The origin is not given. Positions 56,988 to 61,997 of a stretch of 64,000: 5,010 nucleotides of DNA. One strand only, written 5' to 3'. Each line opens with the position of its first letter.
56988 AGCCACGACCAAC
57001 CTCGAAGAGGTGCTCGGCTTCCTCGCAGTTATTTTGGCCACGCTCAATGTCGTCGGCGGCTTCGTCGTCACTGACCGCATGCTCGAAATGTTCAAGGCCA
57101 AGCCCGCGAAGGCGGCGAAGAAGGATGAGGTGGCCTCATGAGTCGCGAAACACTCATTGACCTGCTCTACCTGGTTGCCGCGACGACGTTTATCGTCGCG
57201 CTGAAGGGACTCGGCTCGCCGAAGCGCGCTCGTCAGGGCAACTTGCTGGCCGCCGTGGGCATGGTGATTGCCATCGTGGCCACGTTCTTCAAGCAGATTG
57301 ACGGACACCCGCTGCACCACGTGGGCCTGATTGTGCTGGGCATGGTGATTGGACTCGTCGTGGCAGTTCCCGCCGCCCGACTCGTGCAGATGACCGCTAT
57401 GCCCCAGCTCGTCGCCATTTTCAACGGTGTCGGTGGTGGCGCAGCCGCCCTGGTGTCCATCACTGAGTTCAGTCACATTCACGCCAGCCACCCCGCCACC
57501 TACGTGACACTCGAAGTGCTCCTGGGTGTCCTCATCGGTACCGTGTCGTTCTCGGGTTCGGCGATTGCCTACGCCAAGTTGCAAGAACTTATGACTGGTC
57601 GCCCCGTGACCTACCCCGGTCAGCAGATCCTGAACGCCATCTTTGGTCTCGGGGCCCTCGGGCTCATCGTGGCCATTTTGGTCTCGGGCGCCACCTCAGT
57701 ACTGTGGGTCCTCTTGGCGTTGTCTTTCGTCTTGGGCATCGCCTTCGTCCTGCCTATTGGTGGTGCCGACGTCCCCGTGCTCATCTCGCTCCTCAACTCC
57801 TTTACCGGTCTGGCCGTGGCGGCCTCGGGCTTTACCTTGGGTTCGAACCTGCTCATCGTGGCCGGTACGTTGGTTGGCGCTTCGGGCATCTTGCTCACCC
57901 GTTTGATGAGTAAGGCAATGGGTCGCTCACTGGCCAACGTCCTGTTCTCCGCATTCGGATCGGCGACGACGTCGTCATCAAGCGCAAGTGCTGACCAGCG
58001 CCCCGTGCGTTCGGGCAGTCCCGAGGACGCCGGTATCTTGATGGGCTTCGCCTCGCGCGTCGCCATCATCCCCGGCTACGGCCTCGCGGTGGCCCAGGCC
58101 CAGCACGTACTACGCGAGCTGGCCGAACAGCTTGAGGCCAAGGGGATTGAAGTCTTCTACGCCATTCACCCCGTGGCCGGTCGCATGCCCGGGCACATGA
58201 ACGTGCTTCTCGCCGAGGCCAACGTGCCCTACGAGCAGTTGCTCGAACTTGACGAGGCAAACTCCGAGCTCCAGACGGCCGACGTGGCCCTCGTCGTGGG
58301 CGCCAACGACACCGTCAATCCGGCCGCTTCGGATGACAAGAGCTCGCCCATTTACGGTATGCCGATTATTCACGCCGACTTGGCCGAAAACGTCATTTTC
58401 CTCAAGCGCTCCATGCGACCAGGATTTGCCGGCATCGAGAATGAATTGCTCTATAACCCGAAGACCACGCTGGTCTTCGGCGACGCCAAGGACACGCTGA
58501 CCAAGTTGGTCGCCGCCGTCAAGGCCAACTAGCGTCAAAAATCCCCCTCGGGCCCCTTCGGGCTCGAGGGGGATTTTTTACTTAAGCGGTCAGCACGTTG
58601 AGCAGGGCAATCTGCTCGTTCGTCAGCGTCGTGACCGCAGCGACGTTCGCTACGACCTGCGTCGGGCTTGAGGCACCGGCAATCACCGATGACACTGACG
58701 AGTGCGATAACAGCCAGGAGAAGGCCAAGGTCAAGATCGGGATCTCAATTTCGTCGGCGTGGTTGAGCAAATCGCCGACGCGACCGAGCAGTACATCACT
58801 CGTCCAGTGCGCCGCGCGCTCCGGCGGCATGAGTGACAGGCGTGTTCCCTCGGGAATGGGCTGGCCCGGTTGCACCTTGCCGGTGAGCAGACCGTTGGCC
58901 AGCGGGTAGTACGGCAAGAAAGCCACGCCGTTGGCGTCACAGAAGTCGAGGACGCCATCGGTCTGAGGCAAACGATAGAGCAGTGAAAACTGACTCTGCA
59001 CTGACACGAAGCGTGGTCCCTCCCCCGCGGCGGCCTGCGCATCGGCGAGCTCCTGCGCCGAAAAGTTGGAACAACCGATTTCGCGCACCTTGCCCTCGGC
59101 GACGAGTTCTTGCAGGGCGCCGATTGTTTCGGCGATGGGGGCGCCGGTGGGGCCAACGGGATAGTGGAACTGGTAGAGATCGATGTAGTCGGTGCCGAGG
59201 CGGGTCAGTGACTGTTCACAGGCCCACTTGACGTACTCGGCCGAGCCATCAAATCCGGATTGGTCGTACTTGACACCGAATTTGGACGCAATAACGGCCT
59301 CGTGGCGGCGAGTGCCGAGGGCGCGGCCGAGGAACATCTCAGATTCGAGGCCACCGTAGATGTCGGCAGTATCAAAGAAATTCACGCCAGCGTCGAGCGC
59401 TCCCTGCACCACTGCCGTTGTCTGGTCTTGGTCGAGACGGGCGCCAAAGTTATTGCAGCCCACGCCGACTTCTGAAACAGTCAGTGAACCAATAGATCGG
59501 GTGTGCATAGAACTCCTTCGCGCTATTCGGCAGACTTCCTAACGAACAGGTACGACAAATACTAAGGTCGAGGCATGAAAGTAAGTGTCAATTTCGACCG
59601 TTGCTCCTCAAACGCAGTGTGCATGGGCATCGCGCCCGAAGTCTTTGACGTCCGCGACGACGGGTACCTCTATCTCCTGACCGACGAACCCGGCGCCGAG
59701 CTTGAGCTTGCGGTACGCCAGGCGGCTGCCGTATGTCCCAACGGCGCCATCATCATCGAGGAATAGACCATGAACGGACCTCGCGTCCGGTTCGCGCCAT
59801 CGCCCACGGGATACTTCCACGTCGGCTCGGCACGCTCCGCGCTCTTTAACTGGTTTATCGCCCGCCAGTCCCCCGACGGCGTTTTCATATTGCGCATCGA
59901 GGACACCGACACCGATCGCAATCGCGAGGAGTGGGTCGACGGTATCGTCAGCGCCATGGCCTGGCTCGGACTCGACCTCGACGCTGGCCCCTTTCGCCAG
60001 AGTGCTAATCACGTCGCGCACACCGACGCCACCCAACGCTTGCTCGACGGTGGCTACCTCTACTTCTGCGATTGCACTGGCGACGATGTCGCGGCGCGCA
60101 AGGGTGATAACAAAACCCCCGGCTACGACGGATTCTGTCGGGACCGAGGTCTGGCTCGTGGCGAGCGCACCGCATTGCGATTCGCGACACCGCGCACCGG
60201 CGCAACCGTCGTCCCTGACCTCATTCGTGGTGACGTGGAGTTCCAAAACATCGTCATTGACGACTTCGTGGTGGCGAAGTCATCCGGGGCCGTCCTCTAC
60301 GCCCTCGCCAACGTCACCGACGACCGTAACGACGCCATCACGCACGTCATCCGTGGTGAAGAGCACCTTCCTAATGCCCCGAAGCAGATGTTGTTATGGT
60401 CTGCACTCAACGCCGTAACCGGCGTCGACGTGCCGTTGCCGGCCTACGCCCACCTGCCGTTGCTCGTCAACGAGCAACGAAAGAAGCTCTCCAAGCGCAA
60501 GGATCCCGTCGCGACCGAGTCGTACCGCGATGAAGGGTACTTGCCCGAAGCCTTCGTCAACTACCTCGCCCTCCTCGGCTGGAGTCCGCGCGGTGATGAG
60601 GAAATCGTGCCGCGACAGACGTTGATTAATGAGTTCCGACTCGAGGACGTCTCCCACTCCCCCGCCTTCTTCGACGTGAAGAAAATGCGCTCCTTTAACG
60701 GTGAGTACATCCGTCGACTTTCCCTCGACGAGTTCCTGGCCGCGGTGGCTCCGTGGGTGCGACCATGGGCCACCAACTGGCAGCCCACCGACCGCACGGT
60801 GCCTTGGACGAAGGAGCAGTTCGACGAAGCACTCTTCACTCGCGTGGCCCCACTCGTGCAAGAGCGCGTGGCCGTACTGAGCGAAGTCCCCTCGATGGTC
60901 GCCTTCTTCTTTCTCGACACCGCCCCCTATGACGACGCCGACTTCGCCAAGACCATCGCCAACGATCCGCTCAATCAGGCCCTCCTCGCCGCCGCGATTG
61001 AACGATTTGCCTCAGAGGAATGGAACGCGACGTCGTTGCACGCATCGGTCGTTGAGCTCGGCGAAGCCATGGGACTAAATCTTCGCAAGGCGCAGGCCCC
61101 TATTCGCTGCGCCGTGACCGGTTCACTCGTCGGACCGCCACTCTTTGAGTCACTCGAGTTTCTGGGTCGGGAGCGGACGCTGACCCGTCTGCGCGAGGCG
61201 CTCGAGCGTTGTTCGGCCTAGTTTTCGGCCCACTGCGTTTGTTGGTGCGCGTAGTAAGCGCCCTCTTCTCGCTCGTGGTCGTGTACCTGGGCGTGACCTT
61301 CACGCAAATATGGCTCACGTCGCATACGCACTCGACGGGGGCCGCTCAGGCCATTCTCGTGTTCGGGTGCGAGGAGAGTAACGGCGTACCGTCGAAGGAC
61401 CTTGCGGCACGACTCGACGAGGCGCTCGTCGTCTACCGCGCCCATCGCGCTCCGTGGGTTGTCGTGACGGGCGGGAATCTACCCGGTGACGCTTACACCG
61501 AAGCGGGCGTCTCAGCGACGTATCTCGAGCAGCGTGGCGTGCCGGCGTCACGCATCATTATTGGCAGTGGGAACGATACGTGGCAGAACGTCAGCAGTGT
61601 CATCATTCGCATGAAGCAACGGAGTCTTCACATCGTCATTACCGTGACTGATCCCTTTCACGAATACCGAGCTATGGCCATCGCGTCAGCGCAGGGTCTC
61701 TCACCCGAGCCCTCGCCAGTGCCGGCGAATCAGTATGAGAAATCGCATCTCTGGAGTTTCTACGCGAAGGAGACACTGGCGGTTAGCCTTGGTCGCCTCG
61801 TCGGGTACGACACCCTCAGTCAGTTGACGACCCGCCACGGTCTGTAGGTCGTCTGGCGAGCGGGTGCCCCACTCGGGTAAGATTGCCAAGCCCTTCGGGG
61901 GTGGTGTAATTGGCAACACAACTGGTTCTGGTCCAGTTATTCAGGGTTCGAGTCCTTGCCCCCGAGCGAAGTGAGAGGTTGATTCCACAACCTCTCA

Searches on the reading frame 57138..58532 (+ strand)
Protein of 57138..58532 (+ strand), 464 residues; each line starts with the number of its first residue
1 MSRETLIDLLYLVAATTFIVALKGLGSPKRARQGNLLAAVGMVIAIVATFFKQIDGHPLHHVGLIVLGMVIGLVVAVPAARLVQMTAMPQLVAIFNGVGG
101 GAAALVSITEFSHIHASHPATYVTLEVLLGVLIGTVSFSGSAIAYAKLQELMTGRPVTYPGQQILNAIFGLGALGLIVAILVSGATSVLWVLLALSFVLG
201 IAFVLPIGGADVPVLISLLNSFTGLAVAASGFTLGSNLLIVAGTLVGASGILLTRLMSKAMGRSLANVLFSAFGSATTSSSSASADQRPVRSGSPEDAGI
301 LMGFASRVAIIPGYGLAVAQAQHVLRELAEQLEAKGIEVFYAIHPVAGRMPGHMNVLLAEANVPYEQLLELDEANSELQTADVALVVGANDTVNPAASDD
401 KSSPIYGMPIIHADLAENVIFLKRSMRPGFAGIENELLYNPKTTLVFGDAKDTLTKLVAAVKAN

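Call 29: search_protein_families(library=pfam, proteins=[window:57138-58532:+], max_evalue=0.001)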
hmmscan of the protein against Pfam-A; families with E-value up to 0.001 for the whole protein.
window:57138-58532:+ (464 aa): 2 families
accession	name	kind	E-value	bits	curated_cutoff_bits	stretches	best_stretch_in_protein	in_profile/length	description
PF02233.22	PNTB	-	9.5e-176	585.7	31.7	1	8-459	2-455/456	NAD(P) transhydrogenase beta subunit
PF00205.28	TPP_enzyme_M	-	4.8e-05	23.5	30.4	1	305-416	11-112/137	Thiamine pyrophosphate enzyme, central domain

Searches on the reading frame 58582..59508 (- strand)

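Call 29: search_protein_families(library=pfam, proteins=[window:58582-59508:-], max_evalue=0.001)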
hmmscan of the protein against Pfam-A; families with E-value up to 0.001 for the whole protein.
window:58582-59508:- (308 aa): 1 family
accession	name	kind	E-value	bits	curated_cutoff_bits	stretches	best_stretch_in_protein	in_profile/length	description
PF00248.27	Aldo_ket_red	-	2.1e-61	208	24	1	14-304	2-287/291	Aldo/keto reductase family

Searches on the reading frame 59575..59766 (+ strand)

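Call 29: search_protein_families(library=pfam, proteins=[window:59575-59766:+], max_evalue=0.001)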
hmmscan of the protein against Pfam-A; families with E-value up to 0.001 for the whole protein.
window:59575-59766:+ (63 aa): 3 families
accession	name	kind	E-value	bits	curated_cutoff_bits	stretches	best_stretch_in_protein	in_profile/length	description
PF13459.11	Fer4_15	-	1.4e-10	42.1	22.4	1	3-61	1-66/66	4Fe-4S single cluster domain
PF13370.11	Fer4_13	-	3.4e-10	40.9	24.5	1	5-59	1-56/58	4Fe-4S single cluster domain of Ferredoxin I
PF06902.16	Fer4_19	-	4.8e-06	27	24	1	1-60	6-60/64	Divergent 4Fe-4S mono-cluster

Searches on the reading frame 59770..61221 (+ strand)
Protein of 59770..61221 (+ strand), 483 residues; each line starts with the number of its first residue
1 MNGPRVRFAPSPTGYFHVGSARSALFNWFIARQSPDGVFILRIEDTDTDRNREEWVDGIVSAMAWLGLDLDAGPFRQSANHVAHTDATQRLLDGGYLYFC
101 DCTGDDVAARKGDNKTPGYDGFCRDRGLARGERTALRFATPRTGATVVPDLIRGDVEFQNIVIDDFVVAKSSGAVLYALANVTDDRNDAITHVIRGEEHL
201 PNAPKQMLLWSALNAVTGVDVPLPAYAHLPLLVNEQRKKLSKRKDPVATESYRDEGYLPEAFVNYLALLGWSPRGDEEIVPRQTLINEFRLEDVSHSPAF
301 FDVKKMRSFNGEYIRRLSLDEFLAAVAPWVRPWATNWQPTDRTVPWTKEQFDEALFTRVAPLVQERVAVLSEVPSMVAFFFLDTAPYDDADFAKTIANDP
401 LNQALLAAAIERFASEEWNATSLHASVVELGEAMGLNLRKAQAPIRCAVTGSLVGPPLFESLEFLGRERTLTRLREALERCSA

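Call 29: search_protein_families(library=pfam, proteins=[window:59770-61221:+], max_evalue=0.001)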
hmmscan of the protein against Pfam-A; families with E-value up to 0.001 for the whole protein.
window:59770-61221:+ (483 aa): 2 families
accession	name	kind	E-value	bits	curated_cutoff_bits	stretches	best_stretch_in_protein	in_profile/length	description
PF00749.27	tRNA-synt_1c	-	9.2e-74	248.6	23.4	1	5-307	3-313/314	tRNA synthetases class I (E and Q), catalytic domain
PF19269.4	Anticodon_2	-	3.3e-31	109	23.6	1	333-478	9-141/141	Anticodon binding domain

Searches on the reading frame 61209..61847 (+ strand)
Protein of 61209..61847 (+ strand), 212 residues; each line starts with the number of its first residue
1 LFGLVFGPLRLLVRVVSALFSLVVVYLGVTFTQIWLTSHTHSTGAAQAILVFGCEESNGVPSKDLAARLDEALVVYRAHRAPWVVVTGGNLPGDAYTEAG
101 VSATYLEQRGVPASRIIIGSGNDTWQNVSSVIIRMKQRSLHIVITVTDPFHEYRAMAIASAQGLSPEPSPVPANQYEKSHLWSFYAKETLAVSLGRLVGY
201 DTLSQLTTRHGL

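Call 29: search_protein_families(library=pfam, proteins=[window:61209-61847:+], max_evalue=0.001)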
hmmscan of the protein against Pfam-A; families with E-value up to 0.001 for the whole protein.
window:61209-61847:+ (212 aa): 1 family
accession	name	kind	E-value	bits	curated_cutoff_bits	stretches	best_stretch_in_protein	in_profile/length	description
PF02698.23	DUF218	-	3.1e-21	76.1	27.6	1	47-188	1-130/133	DUF218 domain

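Call 52: find_encoding_contigs(protein=window:61209-61847:+, flank=10000, max_places=2)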
Protein window:61209-61847:+ (212 aa): 2 contigs read that carry it; 1 place shown.
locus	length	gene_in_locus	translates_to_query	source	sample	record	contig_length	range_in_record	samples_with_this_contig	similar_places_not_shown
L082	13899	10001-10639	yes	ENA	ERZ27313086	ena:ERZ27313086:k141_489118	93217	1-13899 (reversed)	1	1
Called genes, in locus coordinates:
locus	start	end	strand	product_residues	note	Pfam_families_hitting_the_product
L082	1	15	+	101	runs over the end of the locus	PF05437:AzlD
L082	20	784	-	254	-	PF00378:ECH_1, PF16113:ECH_2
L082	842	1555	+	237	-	PF02449:Glyco_hydro_42 (faint)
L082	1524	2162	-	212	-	PF09335:VTT_dom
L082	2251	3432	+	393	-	PF04173:DoxD, PF07681:DoxX, PF00355:Rieske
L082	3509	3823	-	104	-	-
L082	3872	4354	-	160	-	PF01035:DNA_binding_1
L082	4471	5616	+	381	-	PF05222:AlaDh_PNT_N, PF01262:AlaDh_PNT_C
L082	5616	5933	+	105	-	PF12769:PNTB_4TM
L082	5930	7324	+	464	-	PF02233:PNTB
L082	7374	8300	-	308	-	PF00248:Aldo_ket_red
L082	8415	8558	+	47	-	PF13370:Fer4_13 (weak), PF13459:Fer4_15 (weak)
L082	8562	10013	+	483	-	PF00749:tRNA-synt_1c, PF19269:Anticodon_2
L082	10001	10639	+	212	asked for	PF02698:DUF218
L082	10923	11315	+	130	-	-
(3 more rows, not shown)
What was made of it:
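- Tried and rejected: The other showed an ENA contig ending about 3 kb beyond the window, at an ISL3 transposase (call 52).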
